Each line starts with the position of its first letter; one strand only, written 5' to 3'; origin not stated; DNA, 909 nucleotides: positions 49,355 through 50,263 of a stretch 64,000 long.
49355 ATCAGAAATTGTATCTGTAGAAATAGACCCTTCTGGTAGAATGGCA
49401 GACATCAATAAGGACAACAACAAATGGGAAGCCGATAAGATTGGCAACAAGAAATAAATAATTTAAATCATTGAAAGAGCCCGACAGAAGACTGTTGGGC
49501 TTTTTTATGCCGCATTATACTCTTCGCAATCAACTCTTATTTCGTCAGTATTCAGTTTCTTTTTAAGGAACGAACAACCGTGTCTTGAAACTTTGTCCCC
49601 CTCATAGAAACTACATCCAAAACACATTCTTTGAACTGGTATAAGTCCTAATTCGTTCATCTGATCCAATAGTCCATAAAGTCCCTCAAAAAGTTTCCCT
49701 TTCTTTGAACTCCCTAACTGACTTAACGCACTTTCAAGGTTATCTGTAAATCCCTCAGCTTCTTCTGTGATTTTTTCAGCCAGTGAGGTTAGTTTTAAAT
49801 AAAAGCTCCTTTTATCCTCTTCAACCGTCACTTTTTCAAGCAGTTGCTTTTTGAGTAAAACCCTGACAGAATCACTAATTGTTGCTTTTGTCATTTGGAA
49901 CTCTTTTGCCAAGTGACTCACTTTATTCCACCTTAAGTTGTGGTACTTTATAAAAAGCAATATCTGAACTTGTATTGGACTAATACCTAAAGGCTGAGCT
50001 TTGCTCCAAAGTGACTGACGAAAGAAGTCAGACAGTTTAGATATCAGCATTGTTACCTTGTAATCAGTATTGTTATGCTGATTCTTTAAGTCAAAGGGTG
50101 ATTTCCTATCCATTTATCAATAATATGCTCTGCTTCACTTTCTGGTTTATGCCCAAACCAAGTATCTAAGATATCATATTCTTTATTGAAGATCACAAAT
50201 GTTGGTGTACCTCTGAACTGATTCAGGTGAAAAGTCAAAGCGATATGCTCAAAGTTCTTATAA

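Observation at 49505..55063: Divergent two-MarR redox/copper island: best candidate for an undescribed system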

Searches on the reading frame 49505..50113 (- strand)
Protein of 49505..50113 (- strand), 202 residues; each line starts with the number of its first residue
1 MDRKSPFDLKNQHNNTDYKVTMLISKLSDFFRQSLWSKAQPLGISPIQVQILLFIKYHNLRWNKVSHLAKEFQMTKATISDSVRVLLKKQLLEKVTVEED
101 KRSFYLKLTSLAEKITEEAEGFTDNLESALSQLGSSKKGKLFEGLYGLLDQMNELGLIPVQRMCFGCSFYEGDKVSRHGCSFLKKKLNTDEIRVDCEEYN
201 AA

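Call 3: search_protein_families(library=pfam, proteins=[window:49505-50113:-], max_evalue=0.1)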
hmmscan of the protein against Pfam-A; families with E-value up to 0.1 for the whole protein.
window:49505-50113:- (202 aa): 7 families
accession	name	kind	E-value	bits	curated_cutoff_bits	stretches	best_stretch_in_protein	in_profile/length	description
PF12802.13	MarR_2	-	4.4e-11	43.2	27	1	42-103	1-61/61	MarR family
PF13463.12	HTH_27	-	2.7e-06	28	22.2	1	45-109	2-65/68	Winged helix DNA-binding domain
PF01047.28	MarR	-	5.7e-05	23.4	24.6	1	63-103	18-58/59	MarR family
PF21984.2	DnaD_N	-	9.7e-05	22.9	27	1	37-119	7-94/101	DnaD N-terminal domain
PF22381.2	Staph_reg_Sar_Rot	-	0.00064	20.2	27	1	46-117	14-83/85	Transcriptional regulator SarA/Rot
PF01022.26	HTH_5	-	0.021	15.2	22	1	47-93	3-46/47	Bacterial regulatory protein, arsR family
PF19314.4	DUF5917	-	0.059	13.9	27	0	86-133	40-91/94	Family of unknown function (DUF5917)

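Call 4: search_protein_families(library=ncbifam, proteins=[window:49505-50113:-], max_evalue=0.1)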
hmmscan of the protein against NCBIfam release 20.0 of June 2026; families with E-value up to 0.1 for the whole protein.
window:49505-50113:- (202 aa): 15 families
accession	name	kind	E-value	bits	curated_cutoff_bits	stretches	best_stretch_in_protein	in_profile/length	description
NF038251.1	AdcR_fam_Zn_TF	equivalog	3.7e-08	33.7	175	1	48-121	38-108/143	zinc-dependent MarR family transcriptional regulator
NF045593.1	bilirub_TF_BilQ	equivalog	7.2e-08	32.2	125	1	18-146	6-129/135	bilirubin utilization transcriptional regulator BilQ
NF053755.1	MsvR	equivalog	1.6e-05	24.7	220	1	45-137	12-101/236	transcriptional factor MsvR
NF053777.1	Saro0803TransReg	equivalog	2.3e-05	24.1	200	1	42-130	33-119/140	Saro_0803 family transcriptional regulator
NF050133.1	TransRegFabT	equivalog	7.4e-05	23.1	200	1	64-150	45-132/138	fatty acid biosynthesis transcriptional regulator FabT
NF040939.2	trans_reg_lrs14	equivalog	0.00015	21.8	90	1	44-117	19-97/103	Lrs14 family HTH-type transcriptional regulator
TIGR02337.1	HpaR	equivalog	0.00022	21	121.2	1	65-143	45-124/130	homoprotocatechuate degradation operon regulator HpaR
NF053606.1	Sta1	subfamily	0.00033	20.7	80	1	44-116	18-94/100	Sta1 family transcriptional regulator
TIGR01889.1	Staph_reg_Sar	paralog_domain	0.0019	18.5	62.6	1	48-112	27-93/109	staphylococcal accessory regulator family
NF033789.1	repress_SdpR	subfamily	0.0041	17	100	1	50-95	12-54/79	autorepressor SdpR family transcription factor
NF010349.0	PRK13777.1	equivalog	0.0054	16.1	153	1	52-157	51-150/190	HTH-type transcriptional regulator Hpr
NF002926.0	PRK03573.1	equivalog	0.01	15.8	120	1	29-123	14-107/144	transcriptional regulator SlyA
NF033788.1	HTH_metalloreg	subfamily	0.021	14.6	55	1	64-94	27-57/77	metalloregulator ArsR/SmtB family transcription factor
TIGR01884.1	cas_HTH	subfamily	0.046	13.1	60.2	1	64-96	158-190/202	CRISPR-associated CARF protein Csa3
TIGR02046.1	sdhC_b558_fam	subfamily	0.067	12.8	96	0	51-90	107-146/212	succinate dehydrogenase (or fumarate reductase) cytochrome b subunit, b558 family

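Call 16: search_solved_structures(query=window:49505-50113:-, max_evalue=0.01)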
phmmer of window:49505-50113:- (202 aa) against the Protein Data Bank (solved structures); distinct sequences matched with E-value up to 0.01: 15.
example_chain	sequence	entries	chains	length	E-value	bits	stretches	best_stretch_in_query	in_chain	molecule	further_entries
5fb2_A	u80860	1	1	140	0.0003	24.2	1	19-145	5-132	MarR family regulatory protein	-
3nrv_A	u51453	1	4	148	0.00033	24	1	20-150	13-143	Putative transcriptional regulator (MarR/EmrR family)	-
4l9t_A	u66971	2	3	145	0.00036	23.9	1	21-147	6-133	MepR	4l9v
5ffx_A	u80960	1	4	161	0.00055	23.3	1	16-145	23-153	MarR family regulatory protein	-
5f6f_A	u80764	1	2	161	0.00069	23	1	16-145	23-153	MarR family regulatory protein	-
4l9j_A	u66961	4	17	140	0.001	22.5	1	19-145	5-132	MepR | MarR family regulatory protein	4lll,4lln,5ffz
3eco_A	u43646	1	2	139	0.0013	22.1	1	22-145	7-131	MepR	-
4l9n_A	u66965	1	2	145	0.0017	21.7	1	22-147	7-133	MepR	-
2a61_A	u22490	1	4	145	0.0023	21.3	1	41-148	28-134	transcriptional regulator Tm0710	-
6cmv_A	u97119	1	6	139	0.003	20.9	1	43-102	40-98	Transcriptional regulator Lrs14-like protein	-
9vg2_A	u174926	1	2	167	0.0032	20.8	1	14-112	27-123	MarR-family transcriptional regulator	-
4ld5_A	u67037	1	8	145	0.0044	20.4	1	37-147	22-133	MepR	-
8za5_A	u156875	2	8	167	0.0048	20.3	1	14-112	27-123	MarR-family transcriptional regulator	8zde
3tgn_A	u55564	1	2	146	0.0056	20.1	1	45-120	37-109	Adc operon repressor AdcR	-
4xrf_A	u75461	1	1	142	0.01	19.2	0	27-120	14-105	Transcriptional regulator, MarR family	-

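Call 30: find_homologous_proteins(query=window:49505-50113:-)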
Query window:49505-50113:- (202 aa): 493 proteins with E <= 0.001 among 671 candidates; the best 120 are listed.
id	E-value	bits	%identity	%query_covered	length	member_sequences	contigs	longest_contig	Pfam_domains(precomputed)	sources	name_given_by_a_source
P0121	5.4e-129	446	100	100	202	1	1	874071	PF13463.13,PF12802.14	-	-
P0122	1.5e-85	304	69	100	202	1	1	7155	PF01047.29,PF13463.13,PF12802.14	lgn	-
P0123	8.0e-85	302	64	100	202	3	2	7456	PF13463.13,PF12802.14,PF22381.3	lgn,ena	-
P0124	2.1e-76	274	61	100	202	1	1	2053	PF01047.29,PF13463.13,PF12802.14,PF22381.3,PF21984.3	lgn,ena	-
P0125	7.7e-75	269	59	100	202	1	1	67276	PF01047.29,PF13463.13,PF12802.14,PF22381.3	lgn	-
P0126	3.2e-72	261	57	100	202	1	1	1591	PF01047.29,PF13463.13,PF12802.14,PF22381.3,PF21984.3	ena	-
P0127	1.2e-66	242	59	92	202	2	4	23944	PF12802.14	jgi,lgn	-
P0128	8.0e-66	240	58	96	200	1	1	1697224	PF01047.29,PF12802.14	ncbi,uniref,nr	ncbi:MarR family winged helix-turn-helix transcriptional regulator [Roseivirga sp. E12]|uniref:MarR 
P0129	1.0e-46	177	45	97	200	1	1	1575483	PF12802.14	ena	-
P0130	3.9e-46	176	44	97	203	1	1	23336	PF01047.29,PF13463.13,PF12802.14,PF22381.3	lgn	-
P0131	5.5e-46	175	43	97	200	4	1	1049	PF01047.29,PF13463.13,PF12802.14,PF22381.3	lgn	-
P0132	6.7e-46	175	44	97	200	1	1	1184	PF01047.29,PF13463.13,PF12802.14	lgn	-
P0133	8.0e-46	175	43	97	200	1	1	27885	PF01047.29,PF13463.13,PF12802.14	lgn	-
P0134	9.7e-46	174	45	97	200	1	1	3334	PF13463.13,PF12802.14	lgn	-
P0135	1.2e-45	174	41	97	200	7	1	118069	PF01047.29,PF13463.13,PF12802.14,PF22381.3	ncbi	ncbi:MAG: winged helix-turn-helix transcriptional regulator [Balneola sp.]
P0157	3.8e-44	169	44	98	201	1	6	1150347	PF01047.29,PF13463.13,PF12802.14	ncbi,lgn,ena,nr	ncbi:MAG: winged helix-turn-helix transcriptional regulator [Balneolaceae bacterium]|nr:winged helix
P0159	4.5e-44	169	44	97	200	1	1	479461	PF01047.29,PF13463.13,PF12802.14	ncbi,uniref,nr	ncbi:MarR family transcriptional regulator [Ancylomarina salipaludis]|uniref:MarR family transcripti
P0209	2.2e-42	163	44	97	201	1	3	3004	PF13463.13,PF12802.14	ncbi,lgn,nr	ncbi:MAG: winged helix-turn-helix transcriptional regulator [Campylobacterales bacterium]|nr:winged 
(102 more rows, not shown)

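Call 31: find_encoding_contigs(protein=P0159, flank=6000, max_places=2)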
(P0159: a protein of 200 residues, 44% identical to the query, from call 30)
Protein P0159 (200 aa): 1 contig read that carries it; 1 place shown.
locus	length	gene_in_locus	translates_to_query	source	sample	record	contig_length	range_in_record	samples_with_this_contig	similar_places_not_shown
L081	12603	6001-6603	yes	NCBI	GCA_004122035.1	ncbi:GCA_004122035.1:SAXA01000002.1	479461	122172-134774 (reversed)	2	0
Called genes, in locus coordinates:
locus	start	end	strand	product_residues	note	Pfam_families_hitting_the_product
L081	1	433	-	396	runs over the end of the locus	PF13562:NTP_transf_4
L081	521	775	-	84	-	PF01197:Ribosomal_L31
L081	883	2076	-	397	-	-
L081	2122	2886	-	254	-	PF12811:BaxI_1, PF01027:Bax1-I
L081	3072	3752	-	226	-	PF08713:DNA_alkylation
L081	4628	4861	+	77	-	-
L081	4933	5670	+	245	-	-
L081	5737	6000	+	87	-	PF09630:DUF2024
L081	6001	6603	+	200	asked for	PF12802:MarR_2 (weak), PF13463:HTH_27 (weak), PF01047:MarR (faint)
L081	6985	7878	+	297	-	PF00892:EamA, PF03151:TPT (faint), PF00892:EamA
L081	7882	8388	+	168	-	PF03692:CxxCxxCC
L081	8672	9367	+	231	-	PF00485:PRK (faint), PF02224:Cytidylate_kin, PF13189:Cytidylate_kin2, PF13238:AAA_18 (faint)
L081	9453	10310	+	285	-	PF02401:LYTB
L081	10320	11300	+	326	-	PF00365:PFK, PF01513:NAD_kinase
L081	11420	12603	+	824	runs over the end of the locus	PF17764:PriA_3primeBD, PF04851:ResIII, PF00270:DEAD, PF22590:Cas3-like_C_2 (faint), PF18319:Zn_ribbon_PriA, PF00271:Helicase_C, PF18074:PriA_C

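Call 32: find_encoding_contigs(protein=P0157, flank=6000, max_places=2)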
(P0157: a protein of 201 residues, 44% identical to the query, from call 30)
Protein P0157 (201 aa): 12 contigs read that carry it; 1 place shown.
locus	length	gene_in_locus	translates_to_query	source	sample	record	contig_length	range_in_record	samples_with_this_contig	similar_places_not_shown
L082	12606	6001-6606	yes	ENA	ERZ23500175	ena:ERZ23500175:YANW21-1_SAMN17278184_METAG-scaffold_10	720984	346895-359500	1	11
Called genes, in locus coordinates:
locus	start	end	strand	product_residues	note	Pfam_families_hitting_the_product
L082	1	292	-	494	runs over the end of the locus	PF00289:Biotin_carb_N, PF01071:GARS_A (weak), PF02222:ATP-grasp, PF02786:CPSase_L_D2, PF07478:Dala_Dala_lig_C, PF02785:Biotin_carb_C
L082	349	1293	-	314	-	PF00494:SQS_PSY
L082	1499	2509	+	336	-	PF00356:LacI, PF00532:Peripla_BP_1, PF13407:Peripla_BP_4, PF13377:Peripla_BP_3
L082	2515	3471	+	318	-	PF01259:SAICAR_synt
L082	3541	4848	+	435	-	PF01408:GFO_IDH_MocA, PF22725:GFO_IDH_MocA_C3 (faint), PF19051:GFO_IDH_MocA_C2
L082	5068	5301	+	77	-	-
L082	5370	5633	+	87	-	PF09630:DUF2024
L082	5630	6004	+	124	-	-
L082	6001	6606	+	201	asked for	PF01047:MarR (faint), PF12802:MarR_2, PF13463:HTH_27 (weak)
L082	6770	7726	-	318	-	PF02219:MTHFR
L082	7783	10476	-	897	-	PF00809:Pterin_bind, PF02607:B12-binding_2, PF02310:B12-binding, PF02965:Met_synt_B12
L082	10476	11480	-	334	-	PF02574:S-methyl_trans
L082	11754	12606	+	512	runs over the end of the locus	-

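Call 33: find_encoding_contigs(protein=P0209, flank=6000, max_places=2)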
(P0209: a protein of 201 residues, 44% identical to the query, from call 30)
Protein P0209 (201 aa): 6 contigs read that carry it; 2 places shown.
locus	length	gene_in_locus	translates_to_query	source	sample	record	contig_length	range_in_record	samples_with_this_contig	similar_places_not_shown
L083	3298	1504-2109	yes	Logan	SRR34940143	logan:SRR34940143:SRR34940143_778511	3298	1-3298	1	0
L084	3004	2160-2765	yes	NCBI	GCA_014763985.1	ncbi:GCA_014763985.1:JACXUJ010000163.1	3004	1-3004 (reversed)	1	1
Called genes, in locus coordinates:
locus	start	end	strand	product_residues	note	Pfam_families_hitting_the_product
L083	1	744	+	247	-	?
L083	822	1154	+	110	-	PF09630:DUF2024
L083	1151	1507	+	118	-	PF06094:GGACT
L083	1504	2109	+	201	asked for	PF12802:MarR_2, PF13463:HTH_27 (weak)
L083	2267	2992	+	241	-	-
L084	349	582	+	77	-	-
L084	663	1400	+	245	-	-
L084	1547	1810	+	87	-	PF09630:DUF2024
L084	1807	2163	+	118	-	PF06094:GGACT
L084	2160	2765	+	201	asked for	PF12802:MarR_2, PF13463:HTH_27 (weak)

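Call 53: find_related_loci(query=A2, collection=metagenome_contigs, flank=7000)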
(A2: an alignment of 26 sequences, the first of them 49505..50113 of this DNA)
Query A2 (202 aa) in metagenome_contigs; peptide patterns used: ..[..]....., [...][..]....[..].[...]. (x = any residue, [..] = any of these).
600 stretches matched a pattern (row limit reached: there are more); 562 encode a relative of the query (tblastn E <= 1e-3); the best 80 are kept; 80 distinct loci.
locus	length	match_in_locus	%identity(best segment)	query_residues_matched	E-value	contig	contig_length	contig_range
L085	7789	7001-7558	59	16-201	7e-73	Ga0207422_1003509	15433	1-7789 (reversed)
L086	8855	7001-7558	59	16-201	7e-73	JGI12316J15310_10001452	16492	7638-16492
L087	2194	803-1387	44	4-199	4e-54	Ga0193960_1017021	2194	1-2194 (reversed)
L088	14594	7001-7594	44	1-199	4e-53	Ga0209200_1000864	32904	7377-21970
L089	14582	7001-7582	42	5-199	6e-53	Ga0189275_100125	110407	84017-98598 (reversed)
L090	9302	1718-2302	46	4-199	7e-53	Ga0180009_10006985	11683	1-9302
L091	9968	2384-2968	45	4-199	2e-51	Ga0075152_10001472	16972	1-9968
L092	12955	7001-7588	44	3-199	2e-51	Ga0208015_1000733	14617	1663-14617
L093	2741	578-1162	43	4-199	2e-51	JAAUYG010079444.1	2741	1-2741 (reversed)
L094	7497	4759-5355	40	3-202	4e-51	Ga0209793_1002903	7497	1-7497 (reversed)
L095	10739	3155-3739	44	4-199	6e-51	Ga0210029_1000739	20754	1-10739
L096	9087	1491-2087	40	3-202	4e-51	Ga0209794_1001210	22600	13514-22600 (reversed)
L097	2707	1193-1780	43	3-199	1e-50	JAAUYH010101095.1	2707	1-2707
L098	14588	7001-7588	42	3-199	1e-50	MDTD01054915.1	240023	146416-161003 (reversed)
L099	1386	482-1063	44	5-199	2e-52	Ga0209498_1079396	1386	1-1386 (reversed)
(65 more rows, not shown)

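Call 58: predict_structure(alignment_id=A2)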
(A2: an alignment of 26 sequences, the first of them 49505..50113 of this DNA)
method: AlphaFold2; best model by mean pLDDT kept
length: 202 residues; sequences in the alignment: 26
mean_pLDDT: 81.3   pTM: 0.73
mean pLDDT of the five models: 81.3, 80.4, 79.9, 79.7, 73.1
residues with pLDDT >= 90: 61; 70-90: 97; 50-70: 39; < 50: 5
segments of 3 or more residues with pLDDT < 50: 1-3
pLDDT, mean of each block of 10 residues (from residue 1): 56 78 88 87 89 89 88 90 96 85 88 90 88 93 87 75 59 73 75 60 59
secondary structure, 60 per line:
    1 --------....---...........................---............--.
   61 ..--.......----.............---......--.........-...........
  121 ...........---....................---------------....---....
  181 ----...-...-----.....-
elements in order: H9-12 H16-42 H46-57 H65-71 H76-88 E92-97 E100-108 H110-131 H135-154 E170-173 E177-180 E185-187 H197-201

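Call 65: fold_search(model_id=the predicted structure, library=pdb)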
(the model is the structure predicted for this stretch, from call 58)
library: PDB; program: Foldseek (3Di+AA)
matches with E <= 10: 1482; with E <= 0.001: 220
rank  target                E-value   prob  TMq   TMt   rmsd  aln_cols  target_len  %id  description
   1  4l9t_A                1.5e-07  1.00  0.46  0.64   4.9       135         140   24  Crystal structure of MepR F27L mutant from multidrug resistant S. aureus clinical isolate (released 2013-09-11)
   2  4l9t_B                2.1e-07  1.00  0.45  0.64   5.8       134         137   25  Crystal structure of MepR F27L mutant from multidrug resistant S. aureus clinical isolate (released 2013-09-11)
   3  5fb2_A                4.4e-07  1.00  0.47  0.67   4.7       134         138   25  S. aureus MepR F27L Mutant bound to oligodeoxyribonucleotide (released 2016-12-14)
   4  4lln_I                6.6e-07  1.00  0.57  0.81   2.3       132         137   24  Crystal structure of S. aureus MepR-DNA complex (released 2014-05-14)
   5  5ffx_A                7.0e-07  1.00  0.45  0.63   5.7       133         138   24  S. aureus MepR G34K Mutant (released 2016-12-21)
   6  5ffx_D                1.5e-06  1.00  0.55  0.78   2.9       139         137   23  S. aureus MepR G34K Mutant (released 2016-12-21)
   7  3eco_A                2.2e-06  1.00  0.54  0.76   3.0       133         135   23  Crystal structure of MepR, a transcription regulator of the Staphylococcus aureus multidrug efflux pump MepA (released 2009-02-10)
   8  8zde_C                2.4e-06  1.00  0.53  0.73   3.3       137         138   18  Crystal structure of HsmR with DNA bound (released 2025-11-05)
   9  3gfm                  3.2e-06  1.00  0.61  0.84   2.4       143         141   16  Crystal structure of the ST1710 mutant (K91A) protein (released 2009-08-25)
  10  3gfj                  3.4e-06  1.00  0.61  0.84   2.4       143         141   16  Crystal structure of the ST1710 mutant (R89A) protein (released 2009-08-25)
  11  4lll_O                3.4e-06  1.00  0.50  0.69   3.8       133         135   24  Crystal structure of S. aureus MepR-DNA complex (released 2014-05-14)
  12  4lll_M                3.4e-06  1.00  0.46  0.70   4.3       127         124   24  Crystal structure of S. aureus MepR-DNA complex (released 2014-05-14)
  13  4zzl_B                4.3e-06  1.00  0.54  0.77   2.9       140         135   25  MexR R21W derepressor mutant causing multidrug resistance in P. aeruginosa by mexAB-oprM efflux pump expression (released 2016-07-27)
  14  4lln_C                4.5e-06  1.00  0.56  0.79   2.9       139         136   23  Crystal structure of S. aureus MepR-DNA complex (released 2014-05-14)
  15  3gfl                  4.8e-06  1.00  0.60  0.83   2.4       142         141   15  Crystal structure of the ST1710 mutant (R90A) protein (released 2009-08-25)
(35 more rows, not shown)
